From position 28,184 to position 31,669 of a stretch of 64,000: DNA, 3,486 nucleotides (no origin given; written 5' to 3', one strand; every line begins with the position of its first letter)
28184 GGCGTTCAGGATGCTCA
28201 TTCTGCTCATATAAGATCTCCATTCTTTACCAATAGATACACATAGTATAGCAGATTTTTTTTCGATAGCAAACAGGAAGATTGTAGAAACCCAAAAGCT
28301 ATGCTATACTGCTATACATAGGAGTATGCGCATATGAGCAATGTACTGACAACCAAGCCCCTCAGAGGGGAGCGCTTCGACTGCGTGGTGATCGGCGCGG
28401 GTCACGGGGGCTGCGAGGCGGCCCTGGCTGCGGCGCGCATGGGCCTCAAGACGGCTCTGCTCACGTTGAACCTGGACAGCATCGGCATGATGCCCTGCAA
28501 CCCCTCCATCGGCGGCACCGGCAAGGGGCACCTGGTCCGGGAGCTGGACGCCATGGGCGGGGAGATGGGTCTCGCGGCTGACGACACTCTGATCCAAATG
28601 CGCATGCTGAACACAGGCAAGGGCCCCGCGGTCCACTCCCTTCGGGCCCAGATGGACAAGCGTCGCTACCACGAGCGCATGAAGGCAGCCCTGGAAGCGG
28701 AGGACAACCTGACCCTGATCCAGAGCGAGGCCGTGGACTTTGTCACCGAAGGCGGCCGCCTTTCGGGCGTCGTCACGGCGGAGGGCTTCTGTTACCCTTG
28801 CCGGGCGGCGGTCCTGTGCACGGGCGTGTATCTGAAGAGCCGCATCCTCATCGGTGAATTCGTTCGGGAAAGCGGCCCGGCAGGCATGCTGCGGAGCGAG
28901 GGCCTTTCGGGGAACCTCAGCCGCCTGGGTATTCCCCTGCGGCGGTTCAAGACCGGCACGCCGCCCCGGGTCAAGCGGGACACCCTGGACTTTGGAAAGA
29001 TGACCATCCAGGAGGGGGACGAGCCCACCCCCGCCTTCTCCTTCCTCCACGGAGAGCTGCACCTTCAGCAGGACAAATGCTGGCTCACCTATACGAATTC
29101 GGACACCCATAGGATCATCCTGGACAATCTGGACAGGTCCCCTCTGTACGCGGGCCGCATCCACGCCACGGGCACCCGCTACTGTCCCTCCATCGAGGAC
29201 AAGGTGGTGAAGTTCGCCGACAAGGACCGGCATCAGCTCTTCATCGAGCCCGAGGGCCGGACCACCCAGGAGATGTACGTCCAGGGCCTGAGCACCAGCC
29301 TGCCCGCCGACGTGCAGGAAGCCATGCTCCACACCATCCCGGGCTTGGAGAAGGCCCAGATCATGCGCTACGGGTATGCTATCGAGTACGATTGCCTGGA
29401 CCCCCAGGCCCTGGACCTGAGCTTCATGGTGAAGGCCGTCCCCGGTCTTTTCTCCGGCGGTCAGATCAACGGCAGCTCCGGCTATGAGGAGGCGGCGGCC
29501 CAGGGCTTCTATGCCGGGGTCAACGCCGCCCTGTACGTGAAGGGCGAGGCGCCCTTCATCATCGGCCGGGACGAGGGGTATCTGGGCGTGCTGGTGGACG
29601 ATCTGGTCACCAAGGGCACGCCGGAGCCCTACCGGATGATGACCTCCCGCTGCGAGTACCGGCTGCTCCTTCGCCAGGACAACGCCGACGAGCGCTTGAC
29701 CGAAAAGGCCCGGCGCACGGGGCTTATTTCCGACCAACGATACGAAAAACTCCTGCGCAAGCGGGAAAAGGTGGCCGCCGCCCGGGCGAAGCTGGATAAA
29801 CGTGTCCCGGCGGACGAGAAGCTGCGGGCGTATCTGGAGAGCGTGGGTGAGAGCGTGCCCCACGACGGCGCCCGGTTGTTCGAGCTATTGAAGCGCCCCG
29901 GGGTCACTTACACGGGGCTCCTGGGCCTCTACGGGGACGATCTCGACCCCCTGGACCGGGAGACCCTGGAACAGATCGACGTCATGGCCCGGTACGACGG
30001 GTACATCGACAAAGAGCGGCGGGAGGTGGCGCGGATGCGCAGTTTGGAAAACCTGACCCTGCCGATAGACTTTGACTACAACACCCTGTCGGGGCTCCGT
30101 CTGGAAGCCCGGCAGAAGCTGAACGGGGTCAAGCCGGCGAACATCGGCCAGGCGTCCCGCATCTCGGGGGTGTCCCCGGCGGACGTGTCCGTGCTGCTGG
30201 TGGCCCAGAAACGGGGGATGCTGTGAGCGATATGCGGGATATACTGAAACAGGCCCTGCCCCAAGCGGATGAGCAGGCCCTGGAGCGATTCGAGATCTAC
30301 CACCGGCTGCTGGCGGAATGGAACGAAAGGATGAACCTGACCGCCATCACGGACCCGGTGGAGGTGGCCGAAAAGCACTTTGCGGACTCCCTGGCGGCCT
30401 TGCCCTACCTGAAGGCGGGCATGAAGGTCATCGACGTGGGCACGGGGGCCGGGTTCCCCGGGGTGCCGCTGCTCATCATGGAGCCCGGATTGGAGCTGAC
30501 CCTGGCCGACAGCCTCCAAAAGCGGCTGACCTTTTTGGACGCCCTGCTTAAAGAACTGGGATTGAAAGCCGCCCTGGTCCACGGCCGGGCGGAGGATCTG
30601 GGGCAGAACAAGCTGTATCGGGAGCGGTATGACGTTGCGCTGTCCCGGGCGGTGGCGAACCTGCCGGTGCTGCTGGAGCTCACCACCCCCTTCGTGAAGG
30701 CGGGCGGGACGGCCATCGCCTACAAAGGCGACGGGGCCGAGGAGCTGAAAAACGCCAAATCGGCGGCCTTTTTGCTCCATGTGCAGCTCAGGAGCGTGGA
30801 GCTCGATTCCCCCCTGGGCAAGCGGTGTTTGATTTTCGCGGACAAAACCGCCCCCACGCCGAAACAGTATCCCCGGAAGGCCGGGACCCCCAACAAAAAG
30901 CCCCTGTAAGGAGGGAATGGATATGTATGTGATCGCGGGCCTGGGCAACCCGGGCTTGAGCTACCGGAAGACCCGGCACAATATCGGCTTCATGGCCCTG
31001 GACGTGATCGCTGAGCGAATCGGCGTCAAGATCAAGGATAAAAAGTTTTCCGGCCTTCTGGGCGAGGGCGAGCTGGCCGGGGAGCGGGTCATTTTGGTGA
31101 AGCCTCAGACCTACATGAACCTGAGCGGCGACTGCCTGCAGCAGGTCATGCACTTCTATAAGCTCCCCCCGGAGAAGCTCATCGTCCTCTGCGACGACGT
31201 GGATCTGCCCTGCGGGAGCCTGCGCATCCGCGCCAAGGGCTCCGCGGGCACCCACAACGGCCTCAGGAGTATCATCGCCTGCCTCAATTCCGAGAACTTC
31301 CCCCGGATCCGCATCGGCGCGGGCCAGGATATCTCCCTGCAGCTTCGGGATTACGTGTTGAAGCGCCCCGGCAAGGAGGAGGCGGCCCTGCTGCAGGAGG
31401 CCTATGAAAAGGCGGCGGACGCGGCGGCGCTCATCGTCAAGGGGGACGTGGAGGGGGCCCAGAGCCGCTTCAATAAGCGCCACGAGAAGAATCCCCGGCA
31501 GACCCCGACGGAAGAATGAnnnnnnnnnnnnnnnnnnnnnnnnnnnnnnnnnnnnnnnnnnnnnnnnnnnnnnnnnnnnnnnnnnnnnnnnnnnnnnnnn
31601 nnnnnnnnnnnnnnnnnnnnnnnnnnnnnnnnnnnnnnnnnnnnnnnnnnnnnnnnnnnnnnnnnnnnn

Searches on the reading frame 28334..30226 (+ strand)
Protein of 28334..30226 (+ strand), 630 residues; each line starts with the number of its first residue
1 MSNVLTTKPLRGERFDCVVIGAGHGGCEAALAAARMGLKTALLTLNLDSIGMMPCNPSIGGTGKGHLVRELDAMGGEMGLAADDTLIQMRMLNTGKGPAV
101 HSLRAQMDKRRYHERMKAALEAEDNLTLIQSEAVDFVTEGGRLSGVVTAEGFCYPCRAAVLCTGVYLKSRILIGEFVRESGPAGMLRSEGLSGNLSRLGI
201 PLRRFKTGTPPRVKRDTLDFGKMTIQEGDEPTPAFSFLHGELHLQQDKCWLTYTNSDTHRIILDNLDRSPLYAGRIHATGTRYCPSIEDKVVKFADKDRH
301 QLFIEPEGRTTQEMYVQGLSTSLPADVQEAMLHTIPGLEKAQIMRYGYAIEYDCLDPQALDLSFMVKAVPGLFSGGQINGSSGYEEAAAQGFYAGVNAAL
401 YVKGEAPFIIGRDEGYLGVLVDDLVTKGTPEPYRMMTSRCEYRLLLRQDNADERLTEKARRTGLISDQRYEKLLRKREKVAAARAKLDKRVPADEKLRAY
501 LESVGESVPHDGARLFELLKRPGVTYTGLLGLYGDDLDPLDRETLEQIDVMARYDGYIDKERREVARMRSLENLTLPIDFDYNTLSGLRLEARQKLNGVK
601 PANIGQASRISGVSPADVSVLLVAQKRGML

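Call 95: search_protein_families(library=pfam, proteins=[window:28334-30226:+], max_evalue=0.00001)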
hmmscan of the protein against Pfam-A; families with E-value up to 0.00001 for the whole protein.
window:28334-30226:+ (630 aa): 4 families
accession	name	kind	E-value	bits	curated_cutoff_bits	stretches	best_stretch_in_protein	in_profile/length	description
PF01134.28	GIDA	-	1.3e-155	518.7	22.1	1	16-405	1-390/391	Glucose inhibited division protein A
PF13932.14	SAM_GIDA_C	-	4.2e-25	87.8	27.1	1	566-622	1-57/57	tRNA modifying enzyme MnmG/GidA C-terminal helical bundle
PF21680.2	GIDA_C_1st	-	9.9e-18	65.1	24.7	1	467-562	1-96/96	tRNA modifying enzyme MnmG/GidA C-terminal helical domain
PF12831.13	FAD_oxidored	-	1.6e-06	28.2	27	1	16-150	1-128/416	FAD dependent oxidoreductase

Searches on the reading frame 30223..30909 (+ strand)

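Call 95: search_protein_families(library=pfam, proteins=[window:30223-30909:+], max_evalue=0.00001)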
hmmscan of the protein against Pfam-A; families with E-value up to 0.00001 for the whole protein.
window:30223-30909:+ (228 aa): 1 family
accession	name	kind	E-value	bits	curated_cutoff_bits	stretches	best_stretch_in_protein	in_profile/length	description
PF02527.21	GidB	-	3.5e-46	157.3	27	1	21-192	3-173/184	rRNA small subunit methyltransferase G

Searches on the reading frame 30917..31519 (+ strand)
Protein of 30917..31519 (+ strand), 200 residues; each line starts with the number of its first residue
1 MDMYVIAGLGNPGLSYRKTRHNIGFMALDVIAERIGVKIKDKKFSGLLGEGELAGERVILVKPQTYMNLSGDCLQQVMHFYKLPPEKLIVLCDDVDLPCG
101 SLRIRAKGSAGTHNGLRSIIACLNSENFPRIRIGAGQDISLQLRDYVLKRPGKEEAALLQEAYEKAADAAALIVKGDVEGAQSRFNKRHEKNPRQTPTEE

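Call 96: search_protein_families(library=pfam, proteins=[window:30917-31519:+], max_evalue=0.00001)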
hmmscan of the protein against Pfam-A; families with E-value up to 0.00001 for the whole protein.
window:30917-31519:+ (200 aa): 1 family
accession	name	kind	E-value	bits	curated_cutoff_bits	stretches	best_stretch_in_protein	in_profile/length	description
PF01195.25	Pept_tRNA_hydro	-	2.6e-66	223.4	27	1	5-186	1-183/183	Peptidyl-tRNA hydrolase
